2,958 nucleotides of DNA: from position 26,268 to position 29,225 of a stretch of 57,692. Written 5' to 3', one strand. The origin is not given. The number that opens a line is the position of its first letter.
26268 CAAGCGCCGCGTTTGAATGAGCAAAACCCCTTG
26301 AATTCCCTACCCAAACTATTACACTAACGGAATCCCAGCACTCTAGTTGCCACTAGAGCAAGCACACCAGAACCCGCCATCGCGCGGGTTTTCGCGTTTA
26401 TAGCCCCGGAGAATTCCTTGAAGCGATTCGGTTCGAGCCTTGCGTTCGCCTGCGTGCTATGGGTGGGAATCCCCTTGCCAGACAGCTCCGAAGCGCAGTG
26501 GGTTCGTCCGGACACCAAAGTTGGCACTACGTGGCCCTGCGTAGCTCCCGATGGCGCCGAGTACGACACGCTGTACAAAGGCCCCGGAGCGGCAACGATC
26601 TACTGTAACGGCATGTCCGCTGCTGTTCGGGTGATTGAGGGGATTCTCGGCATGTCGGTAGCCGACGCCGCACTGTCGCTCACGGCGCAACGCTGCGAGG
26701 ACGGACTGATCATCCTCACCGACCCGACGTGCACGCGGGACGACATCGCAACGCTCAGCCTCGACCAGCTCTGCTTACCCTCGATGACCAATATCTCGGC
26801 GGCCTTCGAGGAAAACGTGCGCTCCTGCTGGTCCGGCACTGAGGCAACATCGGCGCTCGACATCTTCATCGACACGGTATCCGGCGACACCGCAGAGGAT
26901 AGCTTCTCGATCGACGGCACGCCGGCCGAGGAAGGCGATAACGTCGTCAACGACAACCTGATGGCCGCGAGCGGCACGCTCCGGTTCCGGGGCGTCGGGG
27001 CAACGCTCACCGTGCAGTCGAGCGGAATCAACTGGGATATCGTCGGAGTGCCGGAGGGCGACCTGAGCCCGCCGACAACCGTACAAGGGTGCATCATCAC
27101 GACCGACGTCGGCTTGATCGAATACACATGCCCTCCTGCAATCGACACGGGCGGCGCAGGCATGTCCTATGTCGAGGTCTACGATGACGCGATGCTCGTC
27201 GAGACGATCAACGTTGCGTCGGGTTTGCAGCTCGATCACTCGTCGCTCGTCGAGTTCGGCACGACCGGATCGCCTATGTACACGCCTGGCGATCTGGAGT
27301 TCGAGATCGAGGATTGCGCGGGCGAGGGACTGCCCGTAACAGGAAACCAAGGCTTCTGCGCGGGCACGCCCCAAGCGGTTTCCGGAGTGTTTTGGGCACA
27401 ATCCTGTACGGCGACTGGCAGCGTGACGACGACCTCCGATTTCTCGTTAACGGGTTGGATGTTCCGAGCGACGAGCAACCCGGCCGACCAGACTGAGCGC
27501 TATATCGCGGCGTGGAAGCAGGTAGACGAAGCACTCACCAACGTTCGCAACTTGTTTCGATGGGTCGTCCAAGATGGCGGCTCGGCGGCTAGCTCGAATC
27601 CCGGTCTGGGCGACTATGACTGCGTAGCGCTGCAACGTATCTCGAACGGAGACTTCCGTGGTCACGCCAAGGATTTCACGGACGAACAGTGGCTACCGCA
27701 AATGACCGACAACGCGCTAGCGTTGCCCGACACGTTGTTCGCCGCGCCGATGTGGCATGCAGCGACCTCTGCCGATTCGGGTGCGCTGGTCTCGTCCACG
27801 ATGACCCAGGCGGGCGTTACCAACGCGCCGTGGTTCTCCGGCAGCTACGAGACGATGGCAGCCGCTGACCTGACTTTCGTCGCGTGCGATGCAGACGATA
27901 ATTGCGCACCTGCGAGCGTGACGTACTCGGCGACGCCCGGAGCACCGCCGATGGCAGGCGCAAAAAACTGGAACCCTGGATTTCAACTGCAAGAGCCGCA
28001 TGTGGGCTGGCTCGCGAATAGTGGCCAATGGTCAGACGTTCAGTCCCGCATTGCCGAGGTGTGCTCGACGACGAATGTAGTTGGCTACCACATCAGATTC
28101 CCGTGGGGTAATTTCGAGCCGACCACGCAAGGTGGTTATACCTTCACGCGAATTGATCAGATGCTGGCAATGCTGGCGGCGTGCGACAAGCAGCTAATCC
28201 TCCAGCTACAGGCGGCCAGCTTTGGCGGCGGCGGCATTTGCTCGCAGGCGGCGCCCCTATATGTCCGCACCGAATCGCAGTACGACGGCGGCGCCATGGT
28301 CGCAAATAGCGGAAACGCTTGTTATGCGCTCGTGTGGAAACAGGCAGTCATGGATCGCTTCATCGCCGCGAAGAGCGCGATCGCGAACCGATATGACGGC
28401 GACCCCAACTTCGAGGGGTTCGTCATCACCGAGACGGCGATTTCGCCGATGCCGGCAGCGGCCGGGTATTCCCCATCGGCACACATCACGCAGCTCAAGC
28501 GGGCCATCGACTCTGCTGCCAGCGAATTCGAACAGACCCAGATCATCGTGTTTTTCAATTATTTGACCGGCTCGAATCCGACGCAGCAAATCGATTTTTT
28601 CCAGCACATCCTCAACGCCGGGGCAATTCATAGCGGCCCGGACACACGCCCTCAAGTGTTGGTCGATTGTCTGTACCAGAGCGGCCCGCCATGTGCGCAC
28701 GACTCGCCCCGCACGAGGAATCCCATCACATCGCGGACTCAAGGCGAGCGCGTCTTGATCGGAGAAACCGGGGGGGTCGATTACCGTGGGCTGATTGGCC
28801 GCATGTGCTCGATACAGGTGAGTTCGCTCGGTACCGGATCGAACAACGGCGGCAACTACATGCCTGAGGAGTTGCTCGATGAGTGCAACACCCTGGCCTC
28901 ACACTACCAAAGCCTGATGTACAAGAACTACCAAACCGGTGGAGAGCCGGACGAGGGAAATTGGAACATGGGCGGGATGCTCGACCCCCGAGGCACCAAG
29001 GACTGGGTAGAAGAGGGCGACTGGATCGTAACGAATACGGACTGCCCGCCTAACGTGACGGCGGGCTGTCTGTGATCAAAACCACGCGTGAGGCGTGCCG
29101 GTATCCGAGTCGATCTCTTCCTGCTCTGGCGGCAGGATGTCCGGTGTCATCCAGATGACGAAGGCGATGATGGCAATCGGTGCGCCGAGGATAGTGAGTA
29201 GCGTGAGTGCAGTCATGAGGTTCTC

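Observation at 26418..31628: Three Sec-signal, disulfide-rich proteins (885, 691 and 112 aa) as the first genes of the late transcript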

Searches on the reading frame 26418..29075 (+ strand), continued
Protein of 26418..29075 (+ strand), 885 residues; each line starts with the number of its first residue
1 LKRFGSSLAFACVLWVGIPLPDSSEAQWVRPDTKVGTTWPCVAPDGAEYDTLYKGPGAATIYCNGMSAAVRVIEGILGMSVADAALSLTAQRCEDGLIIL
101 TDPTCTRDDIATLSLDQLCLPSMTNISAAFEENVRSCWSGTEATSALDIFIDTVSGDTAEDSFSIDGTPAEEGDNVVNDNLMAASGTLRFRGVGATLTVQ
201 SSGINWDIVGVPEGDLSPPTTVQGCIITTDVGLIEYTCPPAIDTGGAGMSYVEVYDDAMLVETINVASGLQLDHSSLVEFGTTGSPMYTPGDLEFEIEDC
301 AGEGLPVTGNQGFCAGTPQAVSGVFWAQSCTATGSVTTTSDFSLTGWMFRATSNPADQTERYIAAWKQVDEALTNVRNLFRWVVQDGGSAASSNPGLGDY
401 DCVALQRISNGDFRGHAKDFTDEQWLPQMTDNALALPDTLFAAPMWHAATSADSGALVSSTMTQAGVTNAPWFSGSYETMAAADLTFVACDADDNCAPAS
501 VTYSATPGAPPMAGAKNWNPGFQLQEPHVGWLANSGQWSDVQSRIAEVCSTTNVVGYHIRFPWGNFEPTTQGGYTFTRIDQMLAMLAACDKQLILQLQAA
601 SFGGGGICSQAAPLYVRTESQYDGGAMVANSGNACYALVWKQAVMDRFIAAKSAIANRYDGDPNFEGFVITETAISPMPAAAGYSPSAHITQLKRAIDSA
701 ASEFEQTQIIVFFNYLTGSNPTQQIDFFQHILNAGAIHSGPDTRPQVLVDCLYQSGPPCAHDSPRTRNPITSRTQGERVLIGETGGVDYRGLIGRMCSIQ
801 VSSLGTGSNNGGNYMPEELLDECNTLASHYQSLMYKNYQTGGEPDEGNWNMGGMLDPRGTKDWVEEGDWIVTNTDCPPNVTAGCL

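Call 55: search_protein_families(library=ncbifam, proteins=[window:26418-29072:+, P0010, P0037, P0039, P0013, L004:13102-15249:+], max_evalue=0.1)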
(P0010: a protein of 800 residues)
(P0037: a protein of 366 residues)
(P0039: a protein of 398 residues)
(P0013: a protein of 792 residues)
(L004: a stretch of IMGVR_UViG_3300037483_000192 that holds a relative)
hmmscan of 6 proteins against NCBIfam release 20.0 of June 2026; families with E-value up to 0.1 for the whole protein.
window:26418-29072:+ (885 aa): 0 families

P0010 (800 aa): 0 families

P0037 (366 aa): 0 families

P0039 (398 aa): 0 families

P0013 (792 aa): 1 family
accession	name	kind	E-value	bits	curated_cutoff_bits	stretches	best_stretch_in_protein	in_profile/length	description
NF051902.1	GH35_fam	subfamily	0.00019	20.2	500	1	481-520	48-87/510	GH35 family beta-galactosidase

L004:13102-15249:+ (716 aa): 1 family
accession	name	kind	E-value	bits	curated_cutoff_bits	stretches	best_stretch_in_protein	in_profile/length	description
NF033483.0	PknB_PASTA_kin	equivalog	0.017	14.2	450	1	640-696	376-430/563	Stk1 family PASTA domain-containing Ser/Thr kinase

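Call 61: find_related_loci(query=A1, collection=genome_contigs, flank=10000)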
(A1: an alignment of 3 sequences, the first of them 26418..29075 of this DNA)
Query A1 (885 aa) in genome_contigs; peptide patterns used: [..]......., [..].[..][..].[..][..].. (x = any residue, [..] = any of these).
55 stretches matched a pattern, but none encodes a relative of the query by tblastn (E <= 1e-3).

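Call 98: search_dna_similar(query=P0010, collection=plasmids, mode=protein, max_evalue=0.00001, max_rows=25)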
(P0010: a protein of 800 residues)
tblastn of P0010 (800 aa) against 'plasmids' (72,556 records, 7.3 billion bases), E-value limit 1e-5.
Records with a match: 2; places in all: 2; records where one place covers at least 80% of the query: 0.
Best place of each record, by identity: <60% 2.
By first word of the organism name: Enterobacter 1; Xenorhabdus 1.
By predicted mobility (MOB-suite, as given by PLSDB): mobilizable 1; non-mobilizable 1.
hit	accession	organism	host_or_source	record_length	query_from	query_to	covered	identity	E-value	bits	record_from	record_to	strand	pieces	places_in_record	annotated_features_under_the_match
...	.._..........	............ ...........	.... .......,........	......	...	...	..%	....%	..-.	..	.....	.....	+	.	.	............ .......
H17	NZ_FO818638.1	Xenorhabdus bovienii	-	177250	479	690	27%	27.2%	7e-7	61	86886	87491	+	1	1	hypothetical protein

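Call 99: list_cluster_members(proteins=[P0010, P0037, P0013, P0009, P0024, P0039, P0052, P0007, P0044, P0056])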
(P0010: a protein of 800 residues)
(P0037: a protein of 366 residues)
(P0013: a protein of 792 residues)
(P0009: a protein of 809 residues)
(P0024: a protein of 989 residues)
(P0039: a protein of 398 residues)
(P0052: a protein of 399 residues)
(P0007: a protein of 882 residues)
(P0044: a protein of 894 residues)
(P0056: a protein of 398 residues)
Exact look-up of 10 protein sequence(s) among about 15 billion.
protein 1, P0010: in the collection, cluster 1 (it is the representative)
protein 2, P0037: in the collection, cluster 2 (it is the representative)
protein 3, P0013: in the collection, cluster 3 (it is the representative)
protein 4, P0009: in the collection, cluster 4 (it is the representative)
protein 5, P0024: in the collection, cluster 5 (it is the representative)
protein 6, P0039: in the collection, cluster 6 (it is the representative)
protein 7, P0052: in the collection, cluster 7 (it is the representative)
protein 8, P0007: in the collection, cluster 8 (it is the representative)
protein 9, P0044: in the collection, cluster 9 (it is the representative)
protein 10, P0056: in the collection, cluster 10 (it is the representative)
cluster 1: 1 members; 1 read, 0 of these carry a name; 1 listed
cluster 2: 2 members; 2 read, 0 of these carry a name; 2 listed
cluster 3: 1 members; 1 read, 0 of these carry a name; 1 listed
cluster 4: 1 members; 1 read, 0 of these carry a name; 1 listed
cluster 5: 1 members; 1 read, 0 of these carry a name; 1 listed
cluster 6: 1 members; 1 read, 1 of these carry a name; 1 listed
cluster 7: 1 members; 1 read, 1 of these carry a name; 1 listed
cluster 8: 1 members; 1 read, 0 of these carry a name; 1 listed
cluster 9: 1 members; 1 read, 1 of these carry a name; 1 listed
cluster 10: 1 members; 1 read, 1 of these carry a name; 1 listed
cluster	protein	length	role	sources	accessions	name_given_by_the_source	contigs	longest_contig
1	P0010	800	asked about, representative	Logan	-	-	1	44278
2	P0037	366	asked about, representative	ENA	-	-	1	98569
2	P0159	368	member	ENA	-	-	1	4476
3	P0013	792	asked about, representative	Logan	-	-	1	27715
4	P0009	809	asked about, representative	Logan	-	-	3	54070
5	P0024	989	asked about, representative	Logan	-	-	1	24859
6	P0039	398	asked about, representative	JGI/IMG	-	hypothetical protein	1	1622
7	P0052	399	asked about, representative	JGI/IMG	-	hypothetical protein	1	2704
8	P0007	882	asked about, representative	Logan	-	-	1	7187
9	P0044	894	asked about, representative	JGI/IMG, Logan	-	hypothetical protein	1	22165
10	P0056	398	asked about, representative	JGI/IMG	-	hypothetical protein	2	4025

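Call 100: find_encoding_contigs(protein=P0009, flank=10000, max_places=2)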
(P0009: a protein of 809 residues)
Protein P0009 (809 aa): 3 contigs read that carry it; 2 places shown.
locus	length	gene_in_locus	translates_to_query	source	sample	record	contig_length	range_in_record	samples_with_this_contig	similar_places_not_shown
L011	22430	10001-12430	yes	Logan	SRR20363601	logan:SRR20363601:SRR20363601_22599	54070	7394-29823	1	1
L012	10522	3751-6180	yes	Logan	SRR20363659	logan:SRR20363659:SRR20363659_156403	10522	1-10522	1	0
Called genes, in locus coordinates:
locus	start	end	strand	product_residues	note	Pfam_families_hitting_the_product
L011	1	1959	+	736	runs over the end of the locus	PF09250:Prim-Pol, PF08707:PriCT_2, PF13481:AAA_25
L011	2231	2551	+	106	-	-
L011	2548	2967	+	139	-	-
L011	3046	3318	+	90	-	-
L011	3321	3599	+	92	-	-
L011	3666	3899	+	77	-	-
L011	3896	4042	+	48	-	-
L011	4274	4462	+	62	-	-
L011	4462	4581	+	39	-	-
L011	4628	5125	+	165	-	PF06356:DUF1064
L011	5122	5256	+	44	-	-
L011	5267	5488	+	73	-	-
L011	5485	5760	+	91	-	-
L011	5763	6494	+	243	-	-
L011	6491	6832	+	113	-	-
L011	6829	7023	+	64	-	-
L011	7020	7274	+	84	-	-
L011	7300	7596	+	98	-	-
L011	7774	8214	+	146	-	-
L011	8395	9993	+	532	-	-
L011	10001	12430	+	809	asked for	-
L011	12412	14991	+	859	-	-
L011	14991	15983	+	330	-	PF03793:PASTA (weak), PF23148:Gp77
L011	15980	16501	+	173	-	-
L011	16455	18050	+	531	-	-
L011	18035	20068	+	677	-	PF16510:P22_portal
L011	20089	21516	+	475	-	-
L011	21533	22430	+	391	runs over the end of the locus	-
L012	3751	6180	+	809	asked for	-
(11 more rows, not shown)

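Call 101: find_encoding_contigs(protein=P0010, flank=10000, max_places=2)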
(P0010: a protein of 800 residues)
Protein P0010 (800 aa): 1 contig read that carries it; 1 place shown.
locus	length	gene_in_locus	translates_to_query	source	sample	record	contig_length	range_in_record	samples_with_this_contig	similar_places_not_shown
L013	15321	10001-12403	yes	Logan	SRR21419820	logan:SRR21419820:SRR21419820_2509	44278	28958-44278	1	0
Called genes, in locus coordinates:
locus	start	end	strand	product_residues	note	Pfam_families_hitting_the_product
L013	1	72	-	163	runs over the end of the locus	-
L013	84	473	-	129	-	-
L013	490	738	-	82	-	-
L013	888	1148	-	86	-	-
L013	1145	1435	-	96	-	PF07102:YbcO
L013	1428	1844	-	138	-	PF07105:DUF1367 (faint)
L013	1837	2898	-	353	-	-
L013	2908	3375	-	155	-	-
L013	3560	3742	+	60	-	PF01381:HTH_3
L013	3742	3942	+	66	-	PF14090:HTH_39 (weak)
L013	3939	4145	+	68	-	-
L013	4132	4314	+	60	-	-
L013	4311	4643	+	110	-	PF06356:DUF1064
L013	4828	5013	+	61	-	-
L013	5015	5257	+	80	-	-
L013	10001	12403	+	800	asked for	-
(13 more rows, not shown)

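Call 105: find_related_loci(query=A10, collection=viral_contigs, flank=8000)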
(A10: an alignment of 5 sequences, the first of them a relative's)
Query A10 (800 aa) in viral_contigs; peptide patterns used: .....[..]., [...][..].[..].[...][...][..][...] (x = any residue, [..] = any of these).
61 stretches matched a pattern; 12 encode a relative of the query (tblastn E <= 1e-3); 12 distinct loci.
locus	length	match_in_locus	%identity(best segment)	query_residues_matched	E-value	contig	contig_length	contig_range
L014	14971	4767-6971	34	56-797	8e-113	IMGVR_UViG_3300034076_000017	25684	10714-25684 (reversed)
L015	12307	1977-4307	32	1-800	4e-80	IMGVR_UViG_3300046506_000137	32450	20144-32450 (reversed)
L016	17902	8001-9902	31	145-793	2e-67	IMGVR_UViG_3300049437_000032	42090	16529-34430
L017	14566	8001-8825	28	417-722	2e-22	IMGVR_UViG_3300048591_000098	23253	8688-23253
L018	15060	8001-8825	28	417-722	2e-22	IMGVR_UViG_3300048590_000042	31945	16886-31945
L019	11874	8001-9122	25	449-799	5e-18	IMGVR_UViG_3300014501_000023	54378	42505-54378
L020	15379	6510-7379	29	449-758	2e-17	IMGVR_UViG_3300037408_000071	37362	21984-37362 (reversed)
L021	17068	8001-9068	25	432-766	8e-14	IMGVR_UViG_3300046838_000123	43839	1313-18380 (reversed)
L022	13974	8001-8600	27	444-665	2e-10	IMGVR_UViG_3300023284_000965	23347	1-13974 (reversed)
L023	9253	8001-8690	24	437-690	2e-9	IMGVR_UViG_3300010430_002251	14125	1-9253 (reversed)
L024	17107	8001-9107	24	440-799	4e-8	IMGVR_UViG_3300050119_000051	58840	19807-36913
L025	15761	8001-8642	21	449-692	4e-6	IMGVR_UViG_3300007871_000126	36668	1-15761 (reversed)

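Call 108: search_protein_families(library=phrogs, proteins=[L017:3440-6535:+, L017:6874-7326:+, L017:9026-9763:+, L016:6063-6959:+, L016:10678-11841:+, L016:12637-14862:+, L014:7502-9091:+, L014:9091-10683:+, L020:2503-4980:+, L022:9009-9740:+], max_evalue=0.001)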
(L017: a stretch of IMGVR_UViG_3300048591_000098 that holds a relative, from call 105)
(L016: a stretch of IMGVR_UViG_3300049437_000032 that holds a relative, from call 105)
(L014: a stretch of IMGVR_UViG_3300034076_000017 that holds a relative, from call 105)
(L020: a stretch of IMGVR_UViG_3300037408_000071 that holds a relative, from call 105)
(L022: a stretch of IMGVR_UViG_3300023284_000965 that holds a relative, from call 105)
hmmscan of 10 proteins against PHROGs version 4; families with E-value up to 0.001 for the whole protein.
L017:3440-6535:+ (1031 aa): 2 families
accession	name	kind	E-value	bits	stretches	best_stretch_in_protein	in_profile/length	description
phrog_5616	-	tail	9.4e-87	293.2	1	8-578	4-574/873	tail fiber protein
phrog_19691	-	head and packaging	3.6e-19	70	1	659-799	136-277/623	virion structural protein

L017:6874-7326:+ (150 aa): 1 family
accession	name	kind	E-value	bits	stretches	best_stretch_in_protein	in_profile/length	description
phrog_644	-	unknown function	1.4e-08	35.7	1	1-128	1-119/174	-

L017:9026-9763:+ (245 aa): 0 families

L016:6063-6959:+ (298 aa): 1 family
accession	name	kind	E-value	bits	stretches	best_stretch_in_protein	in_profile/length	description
phrog_3437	-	head and packaging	3.2e-56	191.7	1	1-295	3-290/294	major head protein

L016:10678-11841:+ (387 aa): 0 families

L016:12637-14862:+ (741 aa): 4 families
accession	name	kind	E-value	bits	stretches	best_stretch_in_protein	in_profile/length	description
phrog_376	-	tail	4.7e-168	561.8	1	1-736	1-708/712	tail protein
phrog_20269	-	unknown function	1.5e-56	193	1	9-334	8-322/374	-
phrog_15566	-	tail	1.7e-56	192.9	2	313-587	29-303/552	tail protein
phrog_30010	-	unknown function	3.2e-27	96.5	1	450-584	190-321/517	-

L014:7502-9091:+ (529 aa): 2 families
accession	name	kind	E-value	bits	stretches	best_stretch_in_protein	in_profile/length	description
phrog_8510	-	head and packaging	1.4e-05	24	1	18-160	1189-1336/1348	virion structural protein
phrog_5939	-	tail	4e-05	23.3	1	34-162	632-760/801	tail protein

L014:9091-10683:+ (530 aa): 4 families
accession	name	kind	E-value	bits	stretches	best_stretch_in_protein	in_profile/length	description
phrog_2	-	head and packaging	9.5e-30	105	1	21-478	261-598/807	terminase large subunit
phrog_38407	-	unknown function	1.5e-24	87.7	1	310-474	180-349/370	-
phrog_24361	-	head and packaging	4.2e-18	66.7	1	341-484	2-149/162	terminase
phrog_26724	-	unknown function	7.4e-17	62.5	1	10-176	18-186/192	-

L020:2503-4980:+ (825 aa): 4 families
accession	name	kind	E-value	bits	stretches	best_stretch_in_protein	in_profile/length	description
phrog_156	-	head and packaging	7.1e-138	461.9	1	30-687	7-630/681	portal protein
phrog_18470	-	head and packaging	2.2e-12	47.6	1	23-216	8-204/232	portal protein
phrog_25797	-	unknown function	6.6e-09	36.3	1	427-675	26-257/312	-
phrog_24564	-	unknown function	2.9e-06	27.9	1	552-674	34-158/212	-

L022:9009-9740:+ (243 aa): 0 families

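Call 111: fold_search(model_id=the predicted structure, library=viral)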
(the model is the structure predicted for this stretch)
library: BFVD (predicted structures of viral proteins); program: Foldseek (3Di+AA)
matches with E <= 10: 444; with E <= 0.001: 11
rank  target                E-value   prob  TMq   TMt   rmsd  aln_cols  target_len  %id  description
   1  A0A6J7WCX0            1.8e-09  1.00  0.15  0.16  22.9       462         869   15  Uncharacterized protein [uncultured Caudovirales phage]
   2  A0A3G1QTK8            5.0e-07  1.00  0.25  0.30  19.5       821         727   10  Putative cellulase or glycoside hydrolase [Erwinia phage phiEaP8]
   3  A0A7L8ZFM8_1          1.5e-05  0.75  0.08  0.07  29.1       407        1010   12  (no name in the UniProt tables at hand)
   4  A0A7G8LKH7            2.2e-05  0.93  0.09  0.20  21.8       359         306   13  Minor tail protein [Gordonia phage Love]
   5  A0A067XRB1            3.8e-05  1.00  0.24  0.48   7.8       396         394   13  (no name in the UniProt tables at hand)
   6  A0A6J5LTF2            1.4e-04  0.87  0.09  0.13  44.4       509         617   13  Uncharacterized protein [uncultured Caudovirales phage]
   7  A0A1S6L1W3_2          6.7e-04  0.94  0.12  0.12  19.9       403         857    9  (no name in the UniProt tables at hand)
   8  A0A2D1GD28            6.7e-04  0.69  0.10  0.10  18.0       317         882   11  (no name in the UniProt tables at hand)
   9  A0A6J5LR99            9.1e-04  0.84  0.12  0.16  26.7       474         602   12  Uncharacterized protein (Fragment) [uncultured Caudovirales phage]
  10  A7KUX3                9.1e-04  0.66  0.12  0.18  21.2       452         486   10  (no name in the UniProt tables at hand)
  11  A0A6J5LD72            9.6e-04  0.13  0.05  0.06  44.1       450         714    8  SprB repeat [uncultured Caudovirales phage]
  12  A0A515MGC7            1.0e-03  0.82  0.11  0.08  14.7       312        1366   12  (no name in the UniProt tables at hand)
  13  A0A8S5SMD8            1.1e-03  1.00  0.16  0.38  13.6       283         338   10  GH16 domain-containing protein [Siphoviridae sp. ctq8D8]
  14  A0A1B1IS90            1.2e-03  1.00  0.21  0.50   8.0       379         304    9  (no name in the UniProt tables at hand)
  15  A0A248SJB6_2          1.2e-03  0.20  0.10  0.09  30.9       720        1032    9  (no name in the UniProt tables at hand)
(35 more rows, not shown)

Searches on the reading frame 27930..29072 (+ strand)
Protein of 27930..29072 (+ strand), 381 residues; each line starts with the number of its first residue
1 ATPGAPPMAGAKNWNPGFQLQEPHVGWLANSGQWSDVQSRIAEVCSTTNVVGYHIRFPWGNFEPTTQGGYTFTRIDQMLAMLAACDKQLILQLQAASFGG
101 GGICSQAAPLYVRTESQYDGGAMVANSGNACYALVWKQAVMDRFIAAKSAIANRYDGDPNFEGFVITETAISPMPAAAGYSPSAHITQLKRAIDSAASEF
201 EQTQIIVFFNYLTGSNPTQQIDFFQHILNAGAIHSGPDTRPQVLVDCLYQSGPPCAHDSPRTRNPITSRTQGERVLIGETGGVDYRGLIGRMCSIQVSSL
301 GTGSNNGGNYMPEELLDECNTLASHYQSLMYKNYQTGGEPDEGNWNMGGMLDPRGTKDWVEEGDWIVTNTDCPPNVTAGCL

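Call 97: search_dna_similar(query=window:27930-29072:+, collection=plasmids, mode=protein, max_evalue=0.00001, max_rows=25)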
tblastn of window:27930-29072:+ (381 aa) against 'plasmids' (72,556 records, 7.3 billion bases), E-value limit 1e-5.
No match.
